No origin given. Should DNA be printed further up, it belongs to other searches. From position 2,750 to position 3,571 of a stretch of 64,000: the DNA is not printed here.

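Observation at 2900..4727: Nucleotidyltransferase gene split into two ORFs by a free-standing GIY-YIG homing endonuclease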

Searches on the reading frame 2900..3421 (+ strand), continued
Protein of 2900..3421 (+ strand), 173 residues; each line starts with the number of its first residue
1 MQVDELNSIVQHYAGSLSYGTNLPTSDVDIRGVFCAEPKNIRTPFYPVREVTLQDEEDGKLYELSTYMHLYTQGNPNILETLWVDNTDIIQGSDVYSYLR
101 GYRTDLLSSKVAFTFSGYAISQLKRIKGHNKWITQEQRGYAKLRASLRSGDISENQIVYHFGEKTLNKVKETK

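Call 34: search_protein_families(library=pfam, proteins=[L013:5600-6619:+, L010:5613-6644:+, L015:2633-3385:+, L016:1218-1961:+, L011:5566-6237:+, L008:5542-6189:+], max_evalue=0.1)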
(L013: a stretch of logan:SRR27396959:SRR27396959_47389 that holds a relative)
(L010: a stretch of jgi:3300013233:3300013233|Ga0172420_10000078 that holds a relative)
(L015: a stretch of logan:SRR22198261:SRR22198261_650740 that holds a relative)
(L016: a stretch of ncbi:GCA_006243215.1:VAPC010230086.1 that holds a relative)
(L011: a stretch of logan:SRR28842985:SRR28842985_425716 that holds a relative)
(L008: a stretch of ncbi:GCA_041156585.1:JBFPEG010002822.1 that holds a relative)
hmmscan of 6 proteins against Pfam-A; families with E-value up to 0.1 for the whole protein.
L013:5600-6619:+ (340 aa): 2 families
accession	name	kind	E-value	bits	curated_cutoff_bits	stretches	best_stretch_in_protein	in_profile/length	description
PF08722.17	Tn7_TnsA-like_N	-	0.0023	18.9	26.5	1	232-283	12-73/85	TnsA-like endonuclease N terminal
PF24308.1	DUF7487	-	0.0089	16.4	27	1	226-279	161-215/220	Family of unknown function (DUF7487)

L010:5613-6644:+ (344 aa): 1 family
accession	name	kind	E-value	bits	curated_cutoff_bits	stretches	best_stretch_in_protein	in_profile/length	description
PF07460.16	NUMOD3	-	4e-08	33.5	20.4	1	131-156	1-26/37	NUMOD3 motif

L015:2633-3385:+ (251 aa): 4 families
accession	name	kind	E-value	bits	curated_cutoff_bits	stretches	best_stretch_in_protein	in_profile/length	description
PF08722.17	Tn7_TnsA-like_N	-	3.4e-06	28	26.5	1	156-211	20-85/85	TnsA-like endonuclease N terminal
PF24308.1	DUF7487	-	0.00011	22.6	27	1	152-188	169-206/220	Family of unknown function (DUF7487)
PF05367.17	Phage_endo_I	-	0.00035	20.6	29.1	1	121-179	10-68/149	Phage endonuclease I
PF13366.12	PDDEXK_3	-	0.03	15.1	22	1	128-186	25-84/117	PD-(D/E)XK nuclease superfamily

L016:1218-1961:+ (248 aa): 4 families
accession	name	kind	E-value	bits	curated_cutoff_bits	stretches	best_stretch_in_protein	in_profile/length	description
PF08722.17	Tn7_TnsA-like_N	-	5.9e-06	27.2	26.5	1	147-210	7-82/85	TnsA-like endonuclease N terminal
PF24308.1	DUF7487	-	0.00065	20.1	27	1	113-187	115-203/220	Family of unknown function (DUF7487)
PF05367.17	Phage_endo_I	-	0.014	15.5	29.1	1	126-180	13-67/149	Phage endonuclease I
PF13366.12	PDDEXK_3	-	0.033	15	22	1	130-183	25-79/117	PD-(D/E)XK nuclease superfamily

L011:5566-6237:+ (224 aa): 2 families
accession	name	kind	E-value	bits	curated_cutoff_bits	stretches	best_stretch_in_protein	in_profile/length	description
PF07460.16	NUMOD3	-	2.1e-10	40.8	20.4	1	170-207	1-37/37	NUMOD3 motif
PF22945.2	LEM-3_GIY-YIG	-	9.2e-09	35.9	27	1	15-106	27-118/151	LEM-3-like GIY-YIG domain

L008:5542-6189:+ (216 aa): 2 families
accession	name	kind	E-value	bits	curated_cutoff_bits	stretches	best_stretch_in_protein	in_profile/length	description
PF22945.2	LEM-3_GIY-YIG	-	4.4e-11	43.4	27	1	16-97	26-108/151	LEM-3-like GIY-YIG domain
PF07460.16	NUMOD3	-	1.1e-05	25.6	20.4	2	170-207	1-37/37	NUMOD3 motif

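Call 36: find_related_loci(query=A2, collection=viral_contigs, flank=4000)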
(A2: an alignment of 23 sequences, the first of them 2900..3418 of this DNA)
Query A2 (173 aa) in viral_contigs; peptide patterns used: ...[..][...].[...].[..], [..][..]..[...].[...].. (x = any residue, [..] = any of these).
343 stretches matched a pattern; 339 encode a relative of the query (tblastn E <= 1e-3); the best 80 are kept; 80 distinct loci.
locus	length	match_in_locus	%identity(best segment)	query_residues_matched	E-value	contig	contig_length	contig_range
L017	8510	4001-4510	52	2-171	3e-59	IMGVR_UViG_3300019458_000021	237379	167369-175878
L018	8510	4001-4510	52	2-171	3e-59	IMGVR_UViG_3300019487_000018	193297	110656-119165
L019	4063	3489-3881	66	7-137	5e-59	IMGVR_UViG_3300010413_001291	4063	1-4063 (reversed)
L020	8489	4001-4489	55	7-169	2e-58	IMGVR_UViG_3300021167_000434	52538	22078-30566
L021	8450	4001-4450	63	1-146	2e-58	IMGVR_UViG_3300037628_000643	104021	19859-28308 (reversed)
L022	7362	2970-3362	67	7-137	5e-58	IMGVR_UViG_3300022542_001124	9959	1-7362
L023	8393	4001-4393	67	7-137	3e-58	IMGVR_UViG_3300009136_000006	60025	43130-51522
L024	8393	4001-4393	69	7-137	1e-57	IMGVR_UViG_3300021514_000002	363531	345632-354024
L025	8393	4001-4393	66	7-137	1e-57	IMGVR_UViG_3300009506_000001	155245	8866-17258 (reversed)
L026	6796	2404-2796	67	7-137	9e-58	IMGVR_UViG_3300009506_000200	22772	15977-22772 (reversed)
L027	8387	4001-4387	64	9-137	9e-58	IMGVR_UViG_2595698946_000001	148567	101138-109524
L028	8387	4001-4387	67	9-137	2e-57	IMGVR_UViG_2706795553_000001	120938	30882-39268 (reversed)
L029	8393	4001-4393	64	7-137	3e-57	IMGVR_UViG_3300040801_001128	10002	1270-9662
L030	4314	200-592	66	7-137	5e-57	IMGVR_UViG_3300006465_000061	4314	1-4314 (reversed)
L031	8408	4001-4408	60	2-137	1e-56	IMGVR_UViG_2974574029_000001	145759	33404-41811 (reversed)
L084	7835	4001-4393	62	7-137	5e-51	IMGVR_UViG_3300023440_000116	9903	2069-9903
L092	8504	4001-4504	52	7-171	2e-50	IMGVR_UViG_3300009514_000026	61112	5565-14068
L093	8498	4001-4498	50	1-162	3e-50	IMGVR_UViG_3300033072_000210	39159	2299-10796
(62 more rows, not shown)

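Call 37: find_encoding_contigs(protein=P0043, flank=4000, max_places=2)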
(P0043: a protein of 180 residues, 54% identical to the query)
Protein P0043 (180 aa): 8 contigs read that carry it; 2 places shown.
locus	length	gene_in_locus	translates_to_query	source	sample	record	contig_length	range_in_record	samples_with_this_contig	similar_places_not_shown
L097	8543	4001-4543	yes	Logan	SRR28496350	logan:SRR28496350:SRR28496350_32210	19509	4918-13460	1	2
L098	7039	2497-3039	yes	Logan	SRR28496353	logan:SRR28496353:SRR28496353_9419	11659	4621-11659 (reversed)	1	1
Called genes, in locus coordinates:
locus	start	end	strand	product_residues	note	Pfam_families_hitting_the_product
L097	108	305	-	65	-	-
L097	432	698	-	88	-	-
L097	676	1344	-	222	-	PF05265:DUF723, PF14311:DUF4379 (faint), PF05265:DUF723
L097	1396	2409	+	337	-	-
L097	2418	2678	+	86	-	-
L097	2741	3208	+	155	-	-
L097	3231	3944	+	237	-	-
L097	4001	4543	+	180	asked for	PF10127:RlaP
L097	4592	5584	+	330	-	PF24308:DUF7487 (faint)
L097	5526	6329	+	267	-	-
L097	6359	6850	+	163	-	-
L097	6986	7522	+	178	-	-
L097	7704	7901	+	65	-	-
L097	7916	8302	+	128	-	-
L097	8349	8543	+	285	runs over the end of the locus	-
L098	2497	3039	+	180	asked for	PF10127:RlaP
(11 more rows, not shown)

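Call 51: search_protein_families(library=pfam, proteins=[P0025, P0043, P0028, P0056, L093:3947-6289:+, L092:4593-5282:+, L011:6221-6898:+], max_evalue=0.01)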
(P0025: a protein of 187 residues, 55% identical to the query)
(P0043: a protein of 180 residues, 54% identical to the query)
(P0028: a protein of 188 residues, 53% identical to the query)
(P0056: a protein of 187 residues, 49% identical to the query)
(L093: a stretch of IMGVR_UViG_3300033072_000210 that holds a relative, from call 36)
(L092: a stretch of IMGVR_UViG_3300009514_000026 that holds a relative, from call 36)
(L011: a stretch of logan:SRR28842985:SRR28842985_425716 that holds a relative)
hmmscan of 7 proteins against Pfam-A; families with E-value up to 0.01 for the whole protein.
P0025 (187 aa): 1 family
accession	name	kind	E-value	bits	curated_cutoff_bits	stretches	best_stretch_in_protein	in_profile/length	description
PF10127.15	RlaP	-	7.6e-13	49.2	23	1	17-142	20-146/249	RNA repair pathway DNA polymerase beta family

P0043 (180 aa): 2 families
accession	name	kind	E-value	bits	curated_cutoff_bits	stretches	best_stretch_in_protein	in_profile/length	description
PF10127.15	RlaP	-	8.5e-16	58.8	23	1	8-129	19-141/249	RNA repair pathway DNA polymerase beta family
PF01909.29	NTP_transf_2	-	0.0013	19.6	21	1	13-62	18-54/93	Nucleotidyltransferase domain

P0028 (188 aa): 1 family
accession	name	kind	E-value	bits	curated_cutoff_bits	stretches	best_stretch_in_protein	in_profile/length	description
PF10127.15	RlaP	-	1.4e-10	41.7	23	1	28-143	23-140/249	RNA repair pathway DNA polymerase beta family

P0056 (187 aa): 1 family
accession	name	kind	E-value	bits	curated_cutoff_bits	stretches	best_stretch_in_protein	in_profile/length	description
PF10127.15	RlaP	-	3e-11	43.9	23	1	20-142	24-147/249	RNA repair pathway DNA polymerase beta family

L093:3947-6289:+ (781 aa): 2 families
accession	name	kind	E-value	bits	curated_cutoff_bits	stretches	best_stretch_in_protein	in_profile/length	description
PF10127.15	RlaP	-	4.5e-15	56.4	23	1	33-150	26-145/249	RNA repair pathway DNA polymerase beta family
PF14528.11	LAGLIDADG_3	-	0.0029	18.3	22.5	0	571-636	4-64/82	LAGLIDADG-like domain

L092:4593-5282:+ (230 aa): 0 families

L011:6221-6898:+ (226 aa): 0 families

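Call 74: predict_structure(alignment_id=A5)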
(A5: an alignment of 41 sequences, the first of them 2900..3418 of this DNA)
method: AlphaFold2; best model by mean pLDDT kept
length: 173 residues; sequences in the alignment: 41
mean_pLDDT: 82.0   pTM: 0.58
mean pLDDT of the five models: 82.0, 80.2, 78.7, 77.3, 76.9
residues with pLDDT >= 90: 58; 70-90: 80; 50-70: 34; < 50: 1
segments of 3 or more residues with pLDDT < 50: none
pLDDT, mean of each block of 10 residues (from residue 1): 73 84 84 86 76 83 90 83 91 93 79 63 67 74 90 93 90 66
secondary structure, 60 per line:
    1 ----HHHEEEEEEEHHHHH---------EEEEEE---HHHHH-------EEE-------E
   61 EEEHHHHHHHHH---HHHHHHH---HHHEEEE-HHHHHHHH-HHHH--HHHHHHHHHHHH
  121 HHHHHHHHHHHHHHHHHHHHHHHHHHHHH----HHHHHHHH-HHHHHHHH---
elements in order: E8-14 H15-19 E29-34 H38-42 E50-52 E60-63 H64-72 H76-82 E89-92 H94-101 H103-106 H109-149 H154-161 H163-170

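Call 86: search_protein_families(library=pfam, proteins=[L084:3956-6040:+, L017:4611-6431:+, L097:4592-5581:+], max_evalue=0.01)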
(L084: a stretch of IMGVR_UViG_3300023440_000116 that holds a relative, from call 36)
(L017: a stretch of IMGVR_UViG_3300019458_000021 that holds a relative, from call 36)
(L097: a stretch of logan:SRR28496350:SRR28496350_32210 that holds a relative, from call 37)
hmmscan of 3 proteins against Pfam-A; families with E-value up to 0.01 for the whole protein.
L084:3956-6040:+ (695 aa): 1 family
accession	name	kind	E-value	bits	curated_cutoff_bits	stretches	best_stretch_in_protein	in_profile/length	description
PF10127.15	RlaP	-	2.1e-07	31.4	23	1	14-135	17-140/249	RNA repair pathway DNA polymerase beta family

L017:4611-6431:+ (607 aa): 0 families

L097:4592-5581:+ (330 aa): 1 family
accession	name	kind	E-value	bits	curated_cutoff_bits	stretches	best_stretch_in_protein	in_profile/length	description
PF24308.1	DUF7487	-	6.6e-05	23.4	27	1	217-261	162-204/220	Family of unknown function (DUF7487)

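Call 88: search_protein_families(library=ncbifam, proteins=[L084:3956-6040:+, L093:3947-6289:+, window:2900-3418:+], max_evalue=0.05)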
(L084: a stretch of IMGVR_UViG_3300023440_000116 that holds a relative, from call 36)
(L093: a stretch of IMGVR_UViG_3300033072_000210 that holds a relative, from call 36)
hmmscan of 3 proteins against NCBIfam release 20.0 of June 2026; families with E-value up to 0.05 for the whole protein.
L084:3956-6040:+ (695 aa): 3 families
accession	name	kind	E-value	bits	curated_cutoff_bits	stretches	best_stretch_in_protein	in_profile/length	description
NF038098.1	GyrA_w_intein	exception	0.00026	19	1850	1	473-558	313-399/1232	intein-containing DNA gyrase subunit A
NF011303.0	PRK14715.1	equivalog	0.00078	16.6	1585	1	475-552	1193-1268/1627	DNA-directed DNA polymerase II large subunit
NF005852.0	PRK07773.1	equivalog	0.004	15.5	780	1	476-543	592-663/886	replicative DNA helicase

L093:3947-6289:+ (781 aa): 3 families
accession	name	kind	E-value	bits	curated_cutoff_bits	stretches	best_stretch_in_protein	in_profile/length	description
NF011303.0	PRK14715.1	equivalog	3.9e-06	24.2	1585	1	467-622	1115-1263/1627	DNA-directed DNA polymerase II large subunit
NF038098.1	GyrA_w_intein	exception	0.00044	18.2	1850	1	544-621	310-387/1232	intein-containing DNA gyrase subunit A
NF005852.0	PRK07773.1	equivalog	0.0041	15.4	780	1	550-618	592-662/886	replicative DNA helicase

window:2900-3418:+ (173 aa): 0 families
